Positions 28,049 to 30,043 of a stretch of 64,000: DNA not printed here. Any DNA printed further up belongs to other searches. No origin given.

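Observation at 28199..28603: Primase zinc-binding domain encoded upstream of the first canonical start codon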

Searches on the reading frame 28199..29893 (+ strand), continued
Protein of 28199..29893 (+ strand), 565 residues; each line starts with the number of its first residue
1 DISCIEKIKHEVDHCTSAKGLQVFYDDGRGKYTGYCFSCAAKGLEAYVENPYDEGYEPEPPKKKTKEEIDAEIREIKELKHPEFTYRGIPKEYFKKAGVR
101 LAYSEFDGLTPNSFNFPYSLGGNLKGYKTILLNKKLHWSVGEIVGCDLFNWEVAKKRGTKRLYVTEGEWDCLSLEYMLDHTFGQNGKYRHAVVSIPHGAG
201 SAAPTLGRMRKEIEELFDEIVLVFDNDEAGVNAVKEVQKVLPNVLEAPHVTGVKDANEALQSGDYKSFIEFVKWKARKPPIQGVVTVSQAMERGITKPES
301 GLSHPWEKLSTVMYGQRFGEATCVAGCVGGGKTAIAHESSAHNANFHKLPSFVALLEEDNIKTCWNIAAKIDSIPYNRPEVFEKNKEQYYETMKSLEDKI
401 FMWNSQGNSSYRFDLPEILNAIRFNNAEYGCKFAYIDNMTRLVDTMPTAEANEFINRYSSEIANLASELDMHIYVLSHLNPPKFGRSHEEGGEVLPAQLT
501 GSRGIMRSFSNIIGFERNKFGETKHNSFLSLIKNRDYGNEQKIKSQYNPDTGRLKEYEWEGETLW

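Call 32: find_related_loci(query=A2, collection=metagenome_contigs, flank=1200)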
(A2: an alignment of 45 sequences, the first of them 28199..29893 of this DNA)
Query A2 (565 aa) in metagenome_contigs; peptide patterns used: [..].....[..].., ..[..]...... (x = any residue, [..] = any of these).
92 stretches matched a pattern; 47 encode a relative of the query (tblastn E <= 1e-3); 44 distinct loci.
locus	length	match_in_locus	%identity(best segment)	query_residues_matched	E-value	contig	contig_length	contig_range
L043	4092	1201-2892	100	2-565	0e+0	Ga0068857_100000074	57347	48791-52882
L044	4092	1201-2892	71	2-564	0e+0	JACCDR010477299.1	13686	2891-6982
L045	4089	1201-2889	70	2-565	0e+0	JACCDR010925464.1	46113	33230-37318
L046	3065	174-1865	67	2-565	0e+0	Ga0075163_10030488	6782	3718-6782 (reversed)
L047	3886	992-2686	62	2-564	0e+0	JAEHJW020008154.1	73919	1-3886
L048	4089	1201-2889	62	2-564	0e+0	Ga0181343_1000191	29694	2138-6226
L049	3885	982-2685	59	1-564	0e+0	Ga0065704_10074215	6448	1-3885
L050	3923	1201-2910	57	2-564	0e+0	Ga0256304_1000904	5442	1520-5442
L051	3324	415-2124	58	2-564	0e+0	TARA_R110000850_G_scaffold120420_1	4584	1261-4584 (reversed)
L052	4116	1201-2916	57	2-564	0e+0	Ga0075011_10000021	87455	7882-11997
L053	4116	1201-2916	57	2-564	0e+0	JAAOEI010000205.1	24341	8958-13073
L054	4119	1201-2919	57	1-564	0e+0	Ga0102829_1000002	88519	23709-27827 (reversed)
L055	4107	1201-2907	58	2-564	0e+0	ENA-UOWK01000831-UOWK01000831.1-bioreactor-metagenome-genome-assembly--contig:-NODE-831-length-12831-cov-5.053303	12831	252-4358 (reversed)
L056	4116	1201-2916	57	2-564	0e+0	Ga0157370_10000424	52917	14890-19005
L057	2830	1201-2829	56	2-533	0e+0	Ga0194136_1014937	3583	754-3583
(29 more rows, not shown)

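Call 47: search_solved_structures(query=A2, max_evalue=0.001, show_alignments=1)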
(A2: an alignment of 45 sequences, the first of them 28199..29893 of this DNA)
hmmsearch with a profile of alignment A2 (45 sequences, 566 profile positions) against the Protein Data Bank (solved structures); distinct sequences matched with E-value up to 0.001: 13.
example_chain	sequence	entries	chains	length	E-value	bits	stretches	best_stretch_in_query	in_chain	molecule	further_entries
5ikn_D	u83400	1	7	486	4.4e-39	137.6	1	82-562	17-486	DNA primase/helicase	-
6n7i_A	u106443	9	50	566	7.8e-39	136.8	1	81-564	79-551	DNA primase/helicase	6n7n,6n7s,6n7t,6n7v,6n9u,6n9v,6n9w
1q57_A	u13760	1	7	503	3.2e-37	131.5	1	82-564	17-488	DNA primase/helicase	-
1nui_A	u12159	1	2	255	3.6e-17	65.3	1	81-267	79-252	DNA primase/helicase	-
1cr0_A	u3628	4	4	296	2e-16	62.8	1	304-564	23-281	DNA PRIMASE/HELICASE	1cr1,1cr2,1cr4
1e0j_A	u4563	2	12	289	5.8e-16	61.3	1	297-562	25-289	DNA HELICASE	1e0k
9dls_A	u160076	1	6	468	5e-06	28.5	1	230-482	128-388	Replicative DNA helicase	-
6t66_A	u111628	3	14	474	5.2e-06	28.5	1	230-482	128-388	Replicative DNA helicase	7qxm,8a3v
4a1f_A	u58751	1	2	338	6.4e-05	24.8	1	293-480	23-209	REPLICATIVE DNA HELICASE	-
4zc0_A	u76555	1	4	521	0.00013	23.8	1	289-480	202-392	Replicative DNA helicase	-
7t22_A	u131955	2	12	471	0.00034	22.4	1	230-482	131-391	Replicative DNA helicase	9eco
6bbm_A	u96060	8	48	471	0.00034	22.4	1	230-482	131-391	Replicative DNA helicase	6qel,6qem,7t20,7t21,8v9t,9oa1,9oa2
6kza_A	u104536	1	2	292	0.00071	21.4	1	290-482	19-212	Replicative DNA helicase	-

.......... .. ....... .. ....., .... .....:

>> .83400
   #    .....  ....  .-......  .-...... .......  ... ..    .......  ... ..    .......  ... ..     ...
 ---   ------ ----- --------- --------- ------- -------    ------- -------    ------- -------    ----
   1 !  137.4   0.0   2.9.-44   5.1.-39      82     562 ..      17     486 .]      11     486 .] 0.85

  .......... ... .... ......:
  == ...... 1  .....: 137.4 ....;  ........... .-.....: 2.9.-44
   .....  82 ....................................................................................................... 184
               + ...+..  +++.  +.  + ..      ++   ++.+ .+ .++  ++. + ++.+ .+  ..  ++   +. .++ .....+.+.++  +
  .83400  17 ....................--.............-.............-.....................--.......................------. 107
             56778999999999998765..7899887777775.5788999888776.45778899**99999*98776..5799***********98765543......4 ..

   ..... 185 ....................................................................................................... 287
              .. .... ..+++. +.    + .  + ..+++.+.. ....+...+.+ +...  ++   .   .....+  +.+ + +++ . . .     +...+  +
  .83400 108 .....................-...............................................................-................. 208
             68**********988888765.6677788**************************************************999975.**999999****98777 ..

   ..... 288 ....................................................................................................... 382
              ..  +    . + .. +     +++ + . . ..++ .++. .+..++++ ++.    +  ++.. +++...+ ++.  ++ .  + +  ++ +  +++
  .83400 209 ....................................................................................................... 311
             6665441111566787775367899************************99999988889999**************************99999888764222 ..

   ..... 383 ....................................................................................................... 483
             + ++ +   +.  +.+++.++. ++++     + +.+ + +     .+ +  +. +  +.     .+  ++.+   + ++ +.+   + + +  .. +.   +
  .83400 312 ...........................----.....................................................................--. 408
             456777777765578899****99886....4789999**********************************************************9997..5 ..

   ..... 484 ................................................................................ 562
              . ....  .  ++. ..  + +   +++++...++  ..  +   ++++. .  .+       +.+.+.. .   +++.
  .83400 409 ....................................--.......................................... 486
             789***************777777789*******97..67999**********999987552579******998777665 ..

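Call 58: predict_structure(alignment_id=A2)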
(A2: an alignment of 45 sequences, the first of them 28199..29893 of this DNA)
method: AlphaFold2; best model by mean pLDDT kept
length: 565 residues; sequences in the alignment: 45
mean_pLDDT: 86.3   pTM: 0.54
mean pLDDT of the five models: 86.3, 85.5, 85.2, 84.8, 82.7
residues with pLDDT >= 90: 278; 70-90: 234; 50-70: 45; < 50: 8
segments of 3 or more residues with pLDDT < 50: 407-409, 502-504
pLDDT, mean of each block of 10 residues (from residue 1): 73 86 78 85 84 77 85 93 95 96 88 94 92 83 90 91 95 94 77 92 94 94 92 91 87 88 89 81 64 70 94 92 83 90 97 89 94 95 97 95 69 77 94 86 69 77 91 87 77 79 60 89 89 85 91 92 86
secondary structure, 60 per line:
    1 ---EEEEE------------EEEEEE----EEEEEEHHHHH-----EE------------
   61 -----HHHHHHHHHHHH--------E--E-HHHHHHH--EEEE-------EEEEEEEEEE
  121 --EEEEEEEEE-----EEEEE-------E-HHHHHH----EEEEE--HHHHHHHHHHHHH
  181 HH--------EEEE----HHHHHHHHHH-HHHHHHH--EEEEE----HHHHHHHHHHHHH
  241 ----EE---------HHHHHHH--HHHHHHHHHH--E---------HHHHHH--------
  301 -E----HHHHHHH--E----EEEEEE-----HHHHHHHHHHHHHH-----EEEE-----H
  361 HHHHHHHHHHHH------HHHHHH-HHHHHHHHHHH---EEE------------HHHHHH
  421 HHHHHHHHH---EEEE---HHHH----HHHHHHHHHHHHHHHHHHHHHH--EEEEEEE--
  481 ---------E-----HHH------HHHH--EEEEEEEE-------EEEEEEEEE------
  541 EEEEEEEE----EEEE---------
elements in order: E4-8 E21-26 E31-36 H37-41 H66-77 H91-97 E100-103 E111-120 E123-131 E137-141 H151-156 E161-165 H168-182 E191-194 H199-208 H210-216 E219-223 H228-240 H256-262 H265-274 H287-292 H307-313 E321-326 H332-345 E351-354 H360-372 H379-384 H386-396 E400-402 H415-429 E433-436 H440-443 H448-469 E472-478 H505-508 E511-518 E526-534 E541-548 E553-556

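Call 61: fold_search(model_id=the predicted structure, library=pdb)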
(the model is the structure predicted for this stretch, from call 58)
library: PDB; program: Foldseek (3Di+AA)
matches with E <= 10: 1783; with E <= 0.001: 652
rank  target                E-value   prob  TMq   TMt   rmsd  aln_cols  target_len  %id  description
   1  6n9x_C                4.7e-33  1.00  0.52  0.60   7.7       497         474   25  Structure of bacteriophage T7 lagging-strand DNA polymerase (D5A/E7A) and gp4 (helicase/primase) bound to DNA includin (released 2019-03-06)
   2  6n9w_B                5.9e-33  1.00  0.49  0.57   8.5       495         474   25  Structure of bacteriophage T7 lagging-strand DNA polymerase (D5A/E7A) and gp4 (helicase/primase) bound to DNA includin (released 2019-03-06)
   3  5ikn_J                1.2e-31  1.00  0.53  0.61   8.2       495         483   25  Crystal Structure of the T7 Replisome in the Absence of DNA (released 2016-12-07)
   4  1q57_A                3.2e-31  1.00  0.49  0.56   9.1       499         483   25  The Crystal Structure of the Bifunctional Primase-Helicase of Bacteriophage T7 (released 2003-11-25)
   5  5ikn_G                3.3e-31  1.00  0.60  0.68   6.2       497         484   25  Crystal Structure of the T7 Replisome in the Absence of DNA (released 2016-12-07)
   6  5ikn_F                5.3e-31  1.00  0.47  0.54   9.4       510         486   25  Crystal Structure of the T7 Replisome in the Absence of DNA (released 2016-12-07)
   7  5ikn_D                7.4e-31  1.00  0.47  0.54  15.6       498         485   25  Crystal Structure of the T7 Replisome in the Absence of DNA (released 2016-12-07)
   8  6n9v_F                6.1e-30  1.00  0.41  0.50  10.7       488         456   24  Structure of bacteriophage T7 lagging-strand DNA polymerase (D5A/E7A) and gp4 (helicase/primase) bound to DNA includin (released 2019-03-06)
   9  6n9x_B                7.2e-30  1.00  0.53  0.59  14.2       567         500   23  Structure of bacteriophage T7 lagging-strand DNA polymerase (D5A/E7A) and gp4 (helicase/primase) bound to DNA includin (released 2019-03-06)
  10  6n9w_A                1.2e-29  1.00  0.48  0.52  14.5       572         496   23  Structure of bacteriophage T7 lagging-strand DNA polymerase (D5A/E7A) and gp4 (helicase/primase) bound to DNA includin (released 2019-03-06)
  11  5ikn_I                2.7e-29  1.00  0.55  0.63   6.8       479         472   25  Crystal Structure of the T7 Replisome in the Absence of DNA (released 2016-12-07)
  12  6n9v_E                2.5e-27  1.00  0.45  0.52  16.9       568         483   22  Structure of bacteriophage T7 lagging-strand DNA polymerase (D5A/E7A) and gp4 (helicase/primase) bound to DNA includin (released 2019-03-06)
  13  7t8c_A                9.4e-23  1.00  0.36  0.39  18.6       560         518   16  Heptameric Human Twinkle Helicase Clinical Variant W315L (released 2022-07-27)
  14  7t8b_A                1.4e-22  1.00  0.36  0.39  18.8       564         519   17  Octameric Human Twinkle Helicase Clinical Variant W315L (released 2022-07-27)
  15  7t8b_B                8.6e-22  1.00  0.36  0.39  18.2       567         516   16  Octameric Human Twinkle Helicase Clinical Variant W315L (released 2022-07-27)
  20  1e0j_A                4.9e-18  1.00  0.44  0.82   4.4       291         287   19  gp4d helicase from phage T7 ADPNP complex (released 2000-06-09)
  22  1e0j_B                9.7e-18  1.00  0.44  0.82   3.7       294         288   19  gp4d helicase from phage T7 ADPNP complex (released 2000-06-09)
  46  1cr0                  1.4e-12  1.00  0.36  0.79   4.1       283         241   14  CRYSTAL STRUCTURE OF THE HELICASE DOMAIN OF THE GENE4 PROTEIN OF BACTERIOPHAGE T7 (released 1999-11-10)
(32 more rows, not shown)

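Call 63: find_encoding_contigs(protein=P0004, flank=1500, max_places=1)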
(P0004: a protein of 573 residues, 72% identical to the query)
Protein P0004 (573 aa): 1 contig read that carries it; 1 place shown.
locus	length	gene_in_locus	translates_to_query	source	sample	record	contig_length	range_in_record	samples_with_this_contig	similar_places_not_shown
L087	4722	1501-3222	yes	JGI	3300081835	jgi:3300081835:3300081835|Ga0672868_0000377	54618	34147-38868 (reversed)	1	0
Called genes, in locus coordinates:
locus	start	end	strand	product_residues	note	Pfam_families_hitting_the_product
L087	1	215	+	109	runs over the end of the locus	-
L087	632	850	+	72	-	-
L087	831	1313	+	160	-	-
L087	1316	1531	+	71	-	-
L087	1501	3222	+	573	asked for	PF03796:DnaB_C (weak)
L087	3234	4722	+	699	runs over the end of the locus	PF00476:DNA_pol_A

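Call 64: find_encoding_contigs(protein=P0100, flank=1500, max_places=1)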
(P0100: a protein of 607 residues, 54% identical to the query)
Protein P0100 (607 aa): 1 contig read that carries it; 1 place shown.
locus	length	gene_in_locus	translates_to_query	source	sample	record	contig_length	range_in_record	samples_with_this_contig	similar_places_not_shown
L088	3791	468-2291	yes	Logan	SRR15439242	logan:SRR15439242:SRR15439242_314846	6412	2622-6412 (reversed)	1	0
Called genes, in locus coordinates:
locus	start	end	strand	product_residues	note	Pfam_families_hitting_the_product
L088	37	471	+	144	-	-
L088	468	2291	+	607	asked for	PF13155:Toprim_2 (weak), PF03796:DnaB_C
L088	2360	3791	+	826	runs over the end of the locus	PF00476:DNA_pol_A (weak)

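Call 65: find_encoding_contigs(protein=P0091, flank=1500, max_places=1)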
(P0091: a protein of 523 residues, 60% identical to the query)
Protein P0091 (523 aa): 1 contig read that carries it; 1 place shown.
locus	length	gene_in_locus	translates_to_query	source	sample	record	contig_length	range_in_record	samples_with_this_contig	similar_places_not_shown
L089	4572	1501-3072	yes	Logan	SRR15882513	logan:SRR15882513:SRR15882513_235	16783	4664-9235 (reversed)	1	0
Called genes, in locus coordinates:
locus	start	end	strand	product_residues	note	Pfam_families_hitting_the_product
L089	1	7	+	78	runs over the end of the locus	-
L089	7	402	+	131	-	-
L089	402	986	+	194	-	PF26128:Gad2 (weak)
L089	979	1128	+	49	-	-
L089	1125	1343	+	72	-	-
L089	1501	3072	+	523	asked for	PF13155:Toprim_2, PF03796:DnaB_C (weak)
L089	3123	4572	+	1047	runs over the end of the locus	PF00476:DNA_pol_A (faint)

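Call 66: find_encoding_contigs(protein=P0104, flank=1500, max_places=1)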
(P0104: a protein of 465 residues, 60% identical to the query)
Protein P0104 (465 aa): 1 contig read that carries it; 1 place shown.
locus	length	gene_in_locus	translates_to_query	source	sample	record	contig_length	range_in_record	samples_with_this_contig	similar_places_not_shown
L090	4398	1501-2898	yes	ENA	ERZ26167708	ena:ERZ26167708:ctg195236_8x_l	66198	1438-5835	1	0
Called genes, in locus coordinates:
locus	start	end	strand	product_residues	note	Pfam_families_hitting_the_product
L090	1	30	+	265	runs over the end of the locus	-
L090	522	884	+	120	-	-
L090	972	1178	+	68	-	-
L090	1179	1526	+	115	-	-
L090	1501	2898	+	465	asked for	PF13155:Toprim_2 (faint), PF03796:DnaB_C (weak)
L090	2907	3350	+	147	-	-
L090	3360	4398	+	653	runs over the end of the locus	PF00476:DNA_pol_A (weak)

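Call 68: find_encoding_contigs(protein=P0092, flank=1500, max_places=3)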
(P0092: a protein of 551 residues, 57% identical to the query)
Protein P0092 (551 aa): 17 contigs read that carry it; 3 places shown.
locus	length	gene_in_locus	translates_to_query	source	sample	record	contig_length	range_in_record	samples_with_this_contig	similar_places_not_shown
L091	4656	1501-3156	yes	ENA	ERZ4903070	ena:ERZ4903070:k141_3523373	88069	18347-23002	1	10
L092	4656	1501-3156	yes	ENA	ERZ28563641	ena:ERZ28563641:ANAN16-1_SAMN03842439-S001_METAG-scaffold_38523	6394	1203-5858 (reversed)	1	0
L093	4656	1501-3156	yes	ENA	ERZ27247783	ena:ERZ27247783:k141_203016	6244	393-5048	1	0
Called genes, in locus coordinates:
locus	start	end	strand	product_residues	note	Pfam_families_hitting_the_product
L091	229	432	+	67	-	-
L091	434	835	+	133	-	-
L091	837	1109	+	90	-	-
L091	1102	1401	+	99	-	-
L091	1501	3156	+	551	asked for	PF01751:Toprim (faint), PF13155:Toprim_2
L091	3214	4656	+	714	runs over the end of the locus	PF00476:DNA_pol_A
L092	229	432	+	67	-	-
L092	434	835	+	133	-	-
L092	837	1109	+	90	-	-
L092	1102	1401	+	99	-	-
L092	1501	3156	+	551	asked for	PF01751:Toprim (faint), PF13155:Toprim_2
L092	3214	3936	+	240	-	-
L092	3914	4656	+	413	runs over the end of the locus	-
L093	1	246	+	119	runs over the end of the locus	-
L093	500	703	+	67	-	-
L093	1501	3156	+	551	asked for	PF01751:Toprim (faint), PF13155:Toprim_2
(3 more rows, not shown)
